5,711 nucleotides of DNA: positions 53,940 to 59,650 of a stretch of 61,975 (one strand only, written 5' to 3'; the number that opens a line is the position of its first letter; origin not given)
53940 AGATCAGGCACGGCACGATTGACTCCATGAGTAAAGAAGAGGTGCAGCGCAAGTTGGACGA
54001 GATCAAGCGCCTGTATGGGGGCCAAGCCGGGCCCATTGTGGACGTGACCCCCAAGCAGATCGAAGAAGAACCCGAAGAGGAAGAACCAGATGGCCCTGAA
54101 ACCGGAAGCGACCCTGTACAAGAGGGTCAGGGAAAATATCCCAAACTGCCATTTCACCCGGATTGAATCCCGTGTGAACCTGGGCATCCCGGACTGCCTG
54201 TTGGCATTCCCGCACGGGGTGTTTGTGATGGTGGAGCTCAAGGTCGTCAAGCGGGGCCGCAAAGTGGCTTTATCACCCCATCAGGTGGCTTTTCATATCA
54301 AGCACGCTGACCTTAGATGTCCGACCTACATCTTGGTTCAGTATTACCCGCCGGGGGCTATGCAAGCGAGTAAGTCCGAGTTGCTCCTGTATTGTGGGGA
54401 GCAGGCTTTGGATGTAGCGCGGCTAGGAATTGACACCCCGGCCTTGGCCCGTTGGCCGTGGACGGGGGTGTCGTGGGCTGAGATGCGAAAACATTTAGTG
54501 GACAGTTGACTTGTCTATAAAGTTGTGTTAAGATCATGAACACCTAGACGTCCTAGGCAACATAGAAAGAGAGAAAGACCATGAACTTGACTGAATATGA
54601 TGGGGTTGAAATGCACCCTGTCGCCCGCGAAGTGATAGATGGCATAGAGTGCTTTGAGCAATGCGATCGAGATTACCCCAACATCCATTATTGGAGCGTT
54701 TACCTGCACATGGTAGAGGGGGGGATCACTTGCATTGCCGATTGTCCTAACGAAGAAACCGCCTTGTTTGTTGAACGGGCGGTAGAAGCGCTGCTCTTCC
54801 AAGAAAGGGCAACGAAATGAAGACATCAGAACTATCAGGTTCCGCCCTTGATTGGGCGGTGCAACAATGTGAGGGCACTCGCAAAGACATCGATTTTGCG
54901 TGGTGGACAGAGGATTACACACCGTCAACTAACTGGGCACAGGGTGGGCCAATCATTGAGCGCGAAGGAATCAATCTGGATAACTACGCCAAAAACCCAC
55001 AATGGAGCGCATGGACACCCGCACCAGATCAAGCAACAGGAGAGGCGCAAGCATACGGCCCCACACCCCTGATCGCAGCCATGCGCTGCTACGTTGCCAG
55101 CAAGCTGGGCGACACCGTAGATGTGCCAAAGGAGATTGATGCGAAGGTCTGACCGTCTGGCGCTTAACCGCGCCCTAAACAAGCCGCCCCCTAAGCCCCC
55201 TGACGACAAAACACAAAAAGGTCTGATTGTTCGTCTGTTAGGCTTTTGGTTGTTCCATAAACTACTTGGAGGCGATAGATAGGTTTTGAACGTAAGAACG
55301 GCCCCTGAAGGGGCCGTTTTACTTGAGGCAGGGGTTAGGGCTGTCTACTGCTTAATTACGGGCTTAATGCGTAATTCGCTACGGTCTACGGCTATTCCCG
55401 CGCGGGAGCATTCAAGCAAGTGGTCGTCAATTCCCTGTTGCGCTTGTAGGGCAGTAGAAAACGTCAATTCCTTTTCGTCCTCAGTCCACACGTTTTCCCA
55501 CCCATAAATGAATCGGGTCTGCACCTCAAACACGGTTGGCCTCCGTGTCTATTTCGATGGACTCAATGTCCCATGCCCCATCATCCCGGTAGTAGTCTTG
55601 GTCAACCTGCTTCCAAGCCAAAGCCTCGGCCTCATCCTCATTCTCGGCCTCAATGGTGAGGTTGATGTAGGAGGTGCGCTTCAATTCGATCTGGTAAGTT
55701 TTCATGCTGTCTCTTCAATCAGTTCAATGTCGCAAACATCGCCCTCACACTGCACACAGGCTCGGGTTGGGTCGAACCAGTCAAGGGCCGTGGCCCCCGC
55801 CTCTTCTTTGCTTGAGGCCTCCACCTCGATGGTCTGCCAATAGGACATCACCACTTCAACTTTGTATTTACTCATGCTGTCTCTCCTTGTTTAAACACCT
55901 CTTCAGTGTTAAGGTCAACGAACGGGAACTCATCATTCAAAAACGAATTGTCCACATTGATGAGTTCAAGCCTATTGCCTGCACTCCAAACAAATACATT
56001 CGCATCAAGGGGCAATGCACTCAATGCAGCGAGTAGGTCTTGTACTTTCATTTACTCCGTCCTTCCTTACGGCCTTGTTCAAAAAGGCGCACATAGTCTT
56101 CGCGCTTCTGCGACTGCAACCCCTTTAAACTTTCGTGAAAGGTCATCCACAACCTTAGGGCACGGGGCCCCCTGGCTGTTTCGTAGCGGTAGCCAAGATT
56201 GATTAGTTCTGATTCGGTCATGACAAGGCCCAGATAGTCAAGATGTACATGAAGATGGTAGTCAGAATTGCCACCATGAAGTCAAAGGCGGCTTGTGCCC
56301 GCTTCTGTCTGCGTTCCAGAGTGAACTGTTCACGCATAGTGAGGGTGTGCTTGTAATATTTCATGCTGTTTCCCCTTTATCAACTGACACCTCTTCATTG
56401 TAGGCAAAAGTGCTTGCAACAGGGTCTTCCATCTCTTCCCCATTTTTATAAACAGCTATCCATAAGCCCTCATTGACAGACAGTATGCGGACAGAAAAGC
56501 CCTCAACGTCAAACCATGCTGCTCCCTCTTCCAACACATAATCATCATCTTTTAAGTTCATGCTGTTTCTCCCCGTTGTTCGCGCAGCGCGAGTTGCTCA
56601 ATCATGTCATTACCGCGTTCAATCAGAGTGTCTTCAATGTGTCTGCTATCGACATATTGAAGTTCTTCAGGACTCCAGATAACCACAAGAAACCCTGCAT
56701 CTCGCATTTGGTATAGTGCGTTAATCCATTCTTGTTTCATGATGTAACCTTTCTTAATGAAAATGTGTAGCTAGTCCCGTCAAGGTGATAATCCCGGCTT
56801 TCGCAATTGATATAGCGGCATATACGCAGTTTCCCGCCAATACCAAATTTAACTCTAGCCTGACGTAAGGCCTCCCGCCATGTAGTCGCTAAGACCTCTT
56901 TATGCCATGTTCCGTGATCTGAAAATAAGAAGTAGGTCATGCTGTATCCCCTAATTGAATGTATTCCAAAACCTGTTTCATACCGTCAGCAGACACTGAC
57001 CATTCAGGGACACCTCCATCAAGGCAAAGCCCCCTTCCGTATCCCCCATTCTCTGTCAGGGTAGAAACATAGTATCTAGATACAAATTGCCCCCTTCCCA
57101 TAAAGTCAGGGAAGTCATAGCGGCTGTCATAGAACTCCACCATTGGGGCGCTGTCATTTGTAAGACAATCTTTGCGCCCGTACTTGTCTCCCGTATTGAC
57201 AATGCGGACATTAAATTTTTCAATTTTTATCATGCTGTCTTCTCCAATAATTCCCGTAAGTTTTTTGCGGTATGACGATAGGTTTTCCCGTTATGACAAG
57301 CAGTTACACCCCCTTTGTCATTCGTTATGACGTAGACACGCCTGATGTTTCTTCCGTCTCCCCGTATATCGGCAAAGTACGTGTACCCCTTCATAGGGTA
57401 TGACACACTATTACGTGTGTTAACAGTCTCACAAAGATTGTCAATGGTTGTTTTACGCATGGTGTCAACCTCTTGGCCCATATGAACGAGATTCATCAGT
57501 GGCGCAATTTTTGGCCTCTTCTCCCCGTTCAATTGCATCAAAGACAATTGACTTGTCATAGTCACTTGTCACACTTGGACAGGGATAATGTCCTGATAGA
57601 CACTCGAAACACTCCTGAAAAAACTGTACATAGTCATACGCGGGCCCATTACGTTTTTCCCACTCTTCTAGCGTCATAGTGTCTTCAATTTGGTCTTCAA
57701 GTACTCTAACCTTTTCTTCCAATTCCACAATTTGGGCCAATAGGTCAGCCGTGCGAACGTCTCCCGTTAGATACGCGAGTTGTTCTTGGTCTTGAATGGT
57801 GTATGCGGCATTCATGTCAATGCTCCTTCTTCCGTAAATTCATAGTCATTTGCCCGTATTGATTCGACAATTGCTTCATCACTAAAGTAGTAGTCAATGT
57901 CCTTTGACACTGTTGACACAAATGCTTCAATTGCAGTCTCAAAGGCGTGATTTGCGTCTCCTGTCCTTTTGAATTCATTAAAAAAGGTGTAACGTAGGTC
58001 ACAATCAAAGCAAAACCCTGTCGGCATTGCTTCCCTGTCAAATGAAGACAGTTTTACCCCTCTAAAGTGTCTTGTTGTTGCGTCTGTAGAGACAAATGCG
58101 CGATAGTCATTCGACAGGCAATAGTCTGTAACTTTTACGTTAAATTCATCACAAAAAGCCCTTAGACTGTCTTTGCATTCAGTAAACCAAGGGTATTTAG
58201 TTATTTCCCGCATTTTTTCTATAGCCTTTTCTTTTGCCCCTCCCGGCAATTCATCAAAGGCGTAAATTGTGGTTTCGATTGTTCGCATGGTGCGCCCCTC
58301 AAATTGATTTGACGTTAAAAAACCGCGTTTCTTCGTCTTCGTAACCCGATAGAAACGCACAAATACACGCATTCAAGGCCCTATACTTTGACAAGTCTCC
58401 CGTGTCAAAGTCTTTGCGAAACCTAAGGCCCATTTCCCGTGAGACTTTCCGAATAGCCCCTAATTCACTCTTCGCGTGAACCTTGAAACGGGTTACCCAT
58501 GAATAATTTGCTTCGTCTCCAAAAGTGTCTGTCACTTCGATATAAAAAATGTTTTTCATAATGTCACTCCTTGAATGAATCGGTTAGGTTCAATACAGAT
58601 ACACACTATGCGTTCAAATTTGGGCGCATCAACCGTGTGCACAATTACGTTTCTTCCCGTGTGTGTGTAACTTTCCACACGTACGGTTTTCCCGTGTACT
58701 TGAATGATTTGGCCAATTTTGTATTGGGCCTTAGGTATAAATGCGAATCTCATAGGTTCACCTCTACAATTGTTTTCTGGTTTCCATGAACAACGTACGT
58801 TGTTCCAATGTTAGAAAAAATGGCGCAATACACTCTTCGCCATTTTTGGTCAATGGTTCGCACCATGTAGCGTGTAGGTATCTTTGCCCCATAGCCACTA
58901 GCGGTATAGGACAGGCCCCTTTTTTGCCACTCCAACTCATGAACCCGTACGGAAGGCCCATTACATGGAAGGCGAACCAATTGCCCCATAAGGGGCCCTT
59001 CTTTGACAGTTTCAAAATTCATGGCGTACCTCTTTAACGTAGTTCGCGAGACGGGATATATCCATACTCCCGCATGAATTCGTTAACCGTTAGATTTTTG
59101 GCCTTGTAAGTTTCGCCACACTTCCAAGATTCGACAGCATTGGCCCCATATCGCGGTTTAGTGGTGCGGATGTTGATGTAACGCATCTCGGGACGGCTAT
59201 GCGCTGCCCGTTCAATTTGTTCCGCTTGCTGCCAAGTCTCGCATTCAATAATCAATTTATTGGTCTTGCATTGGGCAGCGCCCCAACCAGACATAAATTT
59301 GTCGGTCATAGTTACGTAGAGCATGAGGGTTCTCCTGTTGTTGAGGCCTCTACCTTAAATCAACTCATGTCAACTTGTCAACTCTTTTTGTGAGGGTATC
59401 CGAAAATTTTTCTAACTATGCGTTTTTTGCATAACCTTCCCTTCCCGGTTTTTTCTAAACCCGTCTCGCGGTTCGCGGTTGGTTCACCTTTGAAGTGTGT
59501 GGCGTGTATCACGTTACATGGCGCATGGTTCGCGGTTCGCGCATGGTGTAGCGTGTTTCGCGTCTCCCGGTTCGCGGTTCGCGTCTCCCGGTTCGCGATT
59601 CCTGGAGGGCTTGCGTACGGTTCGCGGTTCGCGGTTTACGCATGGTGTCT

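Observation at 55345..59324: Inverted, AT-richer island of 17 small ORFs (48-158 aa) between terS and terL: candidate anti-defence/host-interaction arsenal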

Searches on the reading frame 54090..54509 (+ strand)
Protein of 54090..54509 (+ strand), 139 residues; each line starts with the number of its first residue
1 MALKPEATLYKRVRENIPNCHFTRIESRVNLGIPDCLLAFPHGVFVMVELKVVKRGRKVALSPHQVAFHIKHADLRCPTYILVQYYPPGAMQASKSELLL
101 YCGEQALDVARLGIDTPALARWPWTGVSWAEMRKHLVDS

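Call 4: search_protein_families(library=pfam, proteins=[window:54090-54509:+], max_evalue=0.1)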
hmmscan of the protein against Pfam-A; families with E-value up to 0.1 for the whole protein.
window:54090-54509:+ (139 aa): 0 families

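Call 7: search_protein_families(library=phrogs, proteins=[window:54090-54509:+], max_evalue=0.01)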
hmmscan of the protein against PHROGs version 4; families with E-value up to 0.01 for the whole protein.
window:54090-54509:+ (139 aa): 2 families
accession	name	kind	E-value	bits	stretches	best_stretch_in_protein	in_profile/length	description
phrog_2165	-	DNA, RNA and nucleotide metabolism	2.5e-12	47.8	1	4-110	2-108/141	DNA helicase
phrog_93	-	DNA, RNA and nucleotide metabolism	7.8e-05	22.5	1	5-81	353-427/613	endonuclease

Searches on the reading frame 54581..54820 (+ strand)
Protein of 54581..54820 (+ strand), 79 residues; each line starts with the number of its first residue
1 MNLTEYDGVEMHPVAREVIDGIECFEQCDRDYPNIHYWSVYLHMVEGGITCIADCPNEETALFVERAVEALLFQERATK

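Call 7: search_protein_families(library=phrogs, proteins=[window:54581-54820:+], max_evalue=0.01)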
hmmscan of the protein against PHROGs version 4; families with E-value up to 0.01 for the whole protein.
window:54581-54820:+ (79 aa): 1 family
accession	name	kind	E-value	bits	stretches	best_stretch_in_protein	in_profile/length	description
phrog_23974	-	unknown function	0.0096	17.2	0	34-65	30-61/80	-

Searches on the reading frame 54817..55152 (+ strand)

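Call 4: search_protein_families(library=pfam, proteins=[window:54817-55152:+], max_evalue=0.1)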
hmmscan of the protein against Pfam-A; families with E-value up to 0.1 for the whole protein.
window:54817-55152:+ (111 aa): 1 family
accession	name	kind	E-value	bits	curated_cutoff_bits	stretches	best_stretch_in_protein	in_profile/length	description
PF10765.14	Phage_P22_NinX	-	4.8e-23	82.1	22.6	1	2-96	1-114/114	Bacteriophage P22, NinX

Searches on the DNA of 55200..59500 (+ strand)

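Call 5: search_dna_similar(query=window:55200-59500:+, collection=phages, mode=near)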
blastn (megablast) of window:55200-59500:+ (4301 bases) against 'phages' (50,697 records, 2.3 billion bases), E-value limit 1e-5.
No match.

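Call 8: search_dna_similar(query=window:55200-59500:+, collection=plasmids, mode=near)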
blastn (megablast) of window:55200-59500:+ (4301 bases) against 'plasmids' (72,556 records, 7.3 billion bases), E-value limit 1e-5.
No match.

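Call 10: search_dna_similar(query=window:55200-59500:+, collection=ecoli_genomes, mode=near)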
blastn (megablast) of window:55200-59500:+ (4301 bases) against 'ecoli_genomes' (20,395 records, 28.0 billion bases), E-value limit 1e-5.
No match.

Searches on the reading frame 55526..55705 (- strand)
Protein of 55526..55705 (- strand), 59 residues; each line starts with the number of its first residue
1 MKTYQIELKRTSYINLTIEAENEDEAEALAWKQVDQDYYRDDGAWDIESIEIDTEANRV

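Call 4: search_protein_families(library=pfam, proteins=[window:55526-55705:-], max_evalue=0.1)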
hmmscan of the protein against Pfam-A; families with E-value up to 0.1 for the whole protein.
window:55526-55705:- (59 aa): 2 families
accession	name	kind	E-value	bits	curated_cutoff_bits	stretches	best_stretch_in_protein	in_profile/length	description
PF06150.17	ChaB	-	0.00011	23.1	27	1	15-45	29-57/60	ChaB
PF14207.11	DpnD-PcfM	-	0.0058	17.1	25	1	4-33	1-30/46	DpnD/PcfM-like protein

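Call 7: search_protein_families(library=phrogs, proteins=[window:55526-55705:-], max_evalue=0.01)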
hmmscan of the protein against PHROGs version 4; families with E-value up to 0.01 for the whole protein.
window:55526-55705:- (59 aa): 1 family
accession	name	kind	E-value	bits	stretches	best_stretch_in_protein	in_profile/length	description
phrog_1235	-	unknown function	0.00095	20.5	1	1-30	1-30/54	-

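Call 88: search_protein_families(library=ncbifam, proteins=[window:55526-55705:-], max_evalue=0.01)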
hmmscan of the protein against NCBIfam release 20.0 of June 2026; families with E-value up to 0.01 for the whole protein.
window:55526-55705:- (59 aa): 0 families

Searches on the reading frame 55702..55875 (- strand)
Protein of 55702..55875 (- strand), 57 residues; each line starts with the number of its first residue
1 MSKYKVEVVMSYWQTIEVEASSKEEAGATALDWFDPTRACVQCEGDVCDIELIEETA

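Call 4: search_protein_families(library=pfam, proteins=[window:55702-55875:-], max_evalue=0.1)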
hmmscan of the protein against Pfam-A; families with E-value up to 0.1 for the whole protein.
window:55702-55875:- (57 aa): 1 family
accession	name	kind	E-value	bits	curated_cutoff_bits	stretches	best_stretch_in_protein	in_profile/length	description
PF14207.11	DpnD-PcfM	-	0.02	15.3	25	1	4-28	1-25/46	DpnD/PcfM-like protein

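Call 7: search_protein_families(library=phrogs, proteins=[window:55702-55875:-], max_evalue=0.01)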
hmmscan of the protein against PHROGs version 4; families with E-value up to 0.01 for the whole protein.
window:55702-55875:- (57 aa): 2 families
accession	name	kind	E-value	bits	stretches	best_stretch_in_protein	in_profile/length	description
phrog_9642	-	unknown function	0.00012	22.9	1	1-50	4-54/76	-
phrog_10718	-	unknown function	0.0031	18.5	1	1-26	1-26/53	-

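Call 88: search_protein_families(library=ncbifam, proteins=[window:55702-55875:-], max_evalue=0.01)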
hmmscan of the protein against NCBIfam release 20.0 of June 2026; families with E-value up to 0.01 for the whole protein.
window:55702-55875:- (57 aa): 0 families

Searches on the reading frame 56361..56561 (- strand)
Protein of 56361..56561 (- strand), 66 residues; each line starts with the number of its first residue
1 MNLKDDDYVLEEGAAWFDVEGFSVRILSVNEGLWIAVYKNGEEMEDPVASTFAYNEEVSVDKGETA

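Call 4: search_protein_families(library=pfam, proteins=[window:56361-56561:-], max_evalue=0.1)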
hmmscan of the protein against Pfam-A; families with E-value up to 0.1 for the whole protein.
window:56361-56561:- (66 aa): 1 family
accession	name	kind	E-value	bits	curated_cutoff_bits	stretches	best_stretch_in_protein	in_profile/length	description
PF07752.16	S-layer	-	0.056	12.9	30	1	4-52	108-166/259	S-layer protein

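Call 7: search_protein_families(library=phrogs, proteins=[window:56361-56561:-], max_evalue=0.01)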
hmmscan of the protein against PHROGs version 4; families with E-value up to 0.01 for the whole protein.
window:56361-56561:- (66 aa): 0 families

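Call 87: search_protein_families(library=padloc, proteins=[window:56361-56561:-], max_evalue=0.01)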
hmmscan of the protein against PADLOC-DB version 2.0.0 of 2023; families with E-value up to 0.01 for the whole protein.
window:56361-56561:- (66 aa): 0 families

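Call 88: search_protein_families(library=ncbifam, proteins=[window:56361-56561:-], max_evalue=0.01)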
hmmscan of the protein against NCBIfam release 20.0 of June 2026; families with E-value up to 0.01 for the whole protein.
window:56361-56561:- (66 aa): 1 family
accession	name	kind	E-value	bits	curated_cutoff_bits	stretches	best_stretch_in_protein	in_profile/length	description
TIGR01567.1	S_layer_rel_Mac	subfamily_domain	0.00057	19.3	121.9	1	5-56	93-147/259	S-layer family duplication domain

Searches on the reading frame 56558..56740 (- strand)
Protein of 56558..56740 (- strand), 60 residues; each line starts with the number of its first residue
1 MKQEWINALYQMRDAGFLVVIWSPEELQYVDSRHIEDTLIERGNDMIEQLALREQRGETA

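Call 3: search_protein_families(library=pfam, proteins=[window:56558-56740:-], max_evalue=0.1)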
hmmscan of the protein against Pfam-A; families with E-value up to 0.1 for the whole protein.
window:56558-56740:- (60 aa): 1 family
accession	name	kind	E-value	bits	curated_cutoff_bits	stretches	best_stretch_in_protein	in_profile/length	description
PF09984.15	sCache_4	-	0.095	12.9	22.1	0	34-53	6-25/145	Single cache domain 4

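Call 6: search_protein_families(library=phrogs, proteins=[window:56558-56740:-], max_evalue=0.01)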
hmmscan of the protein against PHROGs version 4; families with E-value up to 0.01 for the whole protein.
window:56558-56740:- (60 aa): 0 families

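Call 34: search_protein_families(library=ncbifam, proteins=[window:56558-56740:-], max_evalue=0.1)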
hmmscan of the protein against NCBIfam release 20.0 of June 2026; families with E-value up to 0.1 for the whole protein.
window:56558-56740:- (60 aa): 2 families
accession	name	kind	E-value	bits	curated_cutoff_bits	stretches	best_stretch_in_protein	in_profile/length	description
NF001476.0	PRK00326.2-2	equivalog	0.0069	16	162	1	19-53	127-161/163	division/cell wall cluster transcriptional repressor MraZ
NF006404.0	PRK08652.1-2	equivalog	0.01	14.8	348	1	3-34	276-306/332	acetylornithine deacetylase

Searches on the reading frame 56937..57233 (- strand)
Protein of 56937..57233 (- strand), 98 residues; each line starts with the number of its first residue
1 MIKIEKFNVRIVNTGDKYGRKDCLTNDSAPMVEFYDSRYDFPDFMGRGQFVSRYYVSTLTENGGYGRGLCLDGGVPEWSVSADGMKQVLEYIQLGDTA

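Call 3: search_protein_families(library=pfam, proteins=[window:56937-57233:-], max_evalue=0.1)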
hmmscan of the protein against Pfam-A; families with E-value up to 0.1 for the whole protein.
window:56937-57233:- (98 aa): 0 families

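Call 6: search_protein_families(library=phrogs, proteins=[window:56937-57233:-], max_evalue=0.01)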
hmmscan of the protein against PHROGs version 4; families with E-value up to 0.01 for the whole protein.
window:56937-57233:- (98 aa): 0 families

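Call 34: search_protein_families(library=ncbifam, proteins=[window:56937-57233:-], max_evalue=0.1)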
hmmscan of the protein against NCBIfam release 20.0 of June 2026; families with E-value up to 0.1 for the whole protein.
window:56937-57233:- (98 aa): 0 families

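Call 74: search_protein_representatives(protein=window:56937-57233:-)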
Query: 98 residues. Proteins with E-value up to 0.001 (for the whole library): 1696; up to 1e-10: 633; up to 1e-30: 0. The best 150 are listed.
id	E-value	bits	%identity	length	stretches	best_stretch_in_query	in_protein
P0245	3.0e-27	111.1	61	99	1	1-93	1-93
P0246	3.9e-25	104.3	61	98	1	1-93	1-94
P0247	4.5e-25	104.1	60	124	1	6-96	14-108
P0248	5.0e-25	103.9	60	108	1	2-93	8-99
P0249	5.9e-25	103.7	60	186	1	1-95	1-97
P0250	6.0e-25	103.7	60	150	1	7-92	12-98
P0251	6.0e-24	100.5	58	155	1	1-93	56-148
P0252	1.2e-23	99.5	59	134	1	7-92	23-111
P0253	2.2e-23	98.7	59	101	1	1-93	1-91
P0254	2.8e-23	98.3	59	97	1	2-92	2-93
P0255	3.2e-23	98.2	66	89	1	1-70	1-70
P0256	3.8e-22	94.7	62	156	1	1-93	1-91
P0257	7.6e-22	93.7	62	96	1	6-93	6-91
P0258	8.6e-22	93.6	58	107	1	7-92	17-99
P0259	9.6e-22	93.4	48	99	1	3-92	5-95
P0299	9.3e-19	83.8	46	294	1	7-95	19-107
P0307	1.5e-18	83.2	48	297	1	7-92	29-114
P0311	1.9e-18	82.8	48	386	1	7-92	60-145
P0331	1.7e-17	79.8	47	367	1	7-91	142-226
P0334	1.9e-17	79.6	53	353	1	7-94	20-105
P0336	2.1e-17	79.4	52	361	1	3-93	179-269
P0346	5.5e-17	78.1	51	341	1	9-88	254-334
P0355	8.7e-17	77.5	54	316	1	7-89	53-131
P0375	2.2e-16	76.2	54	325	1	6-86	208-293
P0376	2.2e-16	76.2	48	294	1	6-93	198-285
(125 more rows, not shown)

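Call 75: search_protein_families(library=pfam, proteins=[P0311, P0331, P0336, P0334, P0346, P0375, P0355, P0307, P0299, P0376], max_evalue=0.001)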
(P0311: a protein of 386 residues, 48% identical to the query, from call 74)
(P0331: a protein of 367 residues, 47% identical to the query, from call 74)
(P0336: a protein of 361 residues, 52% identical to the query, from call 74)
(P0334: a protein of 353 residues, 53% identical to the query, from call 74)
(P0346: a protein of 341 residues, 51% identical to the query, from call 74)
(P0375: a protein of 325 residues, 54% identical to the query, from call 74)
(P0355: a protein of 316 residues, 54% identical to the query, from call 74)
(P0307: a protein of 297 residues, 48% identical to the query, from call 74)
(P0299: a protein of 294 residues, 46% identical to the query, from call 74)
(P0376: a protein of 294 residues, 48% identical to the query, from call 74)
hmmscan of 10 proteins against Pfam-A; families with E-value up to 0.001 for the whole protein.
P0311 (386 aa): 0 families

P0331 (367 aa): 0 families

P0336 (361 aa): 0 families

P0334 (353 aa): 5 families
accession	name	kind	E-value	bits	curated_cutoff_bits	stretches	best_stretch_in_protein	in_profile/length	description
PF12796.13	Ank_2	-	4.2e-30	104.6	27.3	3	223-309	4-90/90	Ankyrin repeats (3 copies)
PF00023.36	Ank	-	1.9e-24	84.8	21.1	2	279-309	2-32/33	Ankyrin repeat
PF13637.12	Ank_4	-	1.4e-18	67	22.7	0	264-287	15-38/50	Ankyrin repeats (many copies)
PF13857.12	Ank_5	-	2.9e-16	59.8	27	1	265-312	1-49/56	Ankyrin repeats (many copies)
PF13606.12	Ank_3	-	1.9e-08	34.3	22.3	0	279-306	2-29/30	Ankyrin repeat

P0346 (341 aa): 0 families

P0375 (325 aa): 0 families

P0355 (316 aa): 0 families

P0307 (297 aa): 0 families

P0299 (294 aa): 0 families

P0376 (294 aa): 0 families

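Call 87: search_protein_families(library=padloc, proteins=[window:56937-57233:-], max_evalue=0.01)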
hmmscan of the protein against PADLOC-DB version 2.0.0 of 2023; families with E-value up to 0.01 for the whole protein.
window:56937-57233:- (98 aa): 0 families

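Call 102: search_solved_structures(query=A3, max_evalue=1)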
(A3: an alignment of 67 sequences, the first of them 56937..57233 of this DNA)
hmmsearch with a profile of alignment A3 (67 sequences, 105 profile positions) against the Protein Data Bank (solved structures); distinct sequences matched with E-value up to 1: 0.

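Call 103: search_protein_families(library=phrogs, alignment_id=A3, max_evalue=0.001)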
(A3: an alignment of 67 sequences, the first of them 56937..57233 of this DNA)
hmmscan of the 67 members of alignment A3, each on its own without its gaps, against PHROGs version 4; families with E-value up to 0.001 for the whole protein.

A. member 1, window:56937-57233:- (98 aa): 0 families

B. families by the number of members that match (of 67 scanned): 0 families

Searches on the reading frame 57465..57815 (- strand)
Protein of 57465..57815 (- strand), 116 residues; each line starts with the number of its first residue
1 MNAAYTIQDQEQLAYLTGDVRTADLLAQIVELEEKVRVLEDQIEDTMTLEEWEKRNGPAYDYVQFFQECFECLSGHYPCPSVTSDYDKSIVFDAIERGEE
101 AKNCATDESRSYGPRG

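Call 3: search_protein_families(library=pfam, proteins=[window:57465-57815:-], max_evalue=0.1)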
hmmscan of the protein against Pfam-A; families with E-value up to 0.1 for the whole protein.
window:57465-57815:- (116 aa): 2 families
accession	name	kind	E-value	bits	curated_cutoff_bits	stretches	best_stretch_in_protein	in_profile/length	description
PF01895.24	PhoU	-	0.081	13.7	23.5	0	14-50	18-52/89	PhoU domain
PF08726.16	EFhand_Ca_insen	-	0.086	13.4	27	0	44-70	44-68/69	Ca2+ insensitive EF hand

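Call 6: search_protein_families(library=phrogs, proteins=[window:57465-57815:-], max_evalue=0.01)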
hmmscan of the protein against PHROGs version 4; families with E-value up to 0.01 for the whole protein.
window:57465-57815:- (116 aa): 0 families

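Call 34: search_protein_families(library=ncbifam, proteins=[window:57465-57815:-], max_evalue=0.1)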
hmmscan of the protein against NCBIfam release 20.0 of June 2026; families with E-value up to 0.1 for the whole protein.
window:57465-57815:- (116 aa): 1 family
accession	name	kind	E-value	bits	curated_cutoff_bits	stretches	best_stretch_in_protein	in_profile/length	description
NF004898.0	PRK06259.1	equivalog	0.0025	16.5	385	1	7-97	76-165/488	fumarate reductase (CoM/CoB) subunit TfrB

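Call 87: search_protein_families(library=padloc, proteins=[window:57465-57815:-], max_evalue=0.01)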
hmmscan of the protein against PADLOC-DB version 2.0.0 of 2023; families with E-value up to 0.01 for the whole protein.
window:57465-57815:- (116 aa): 0 families
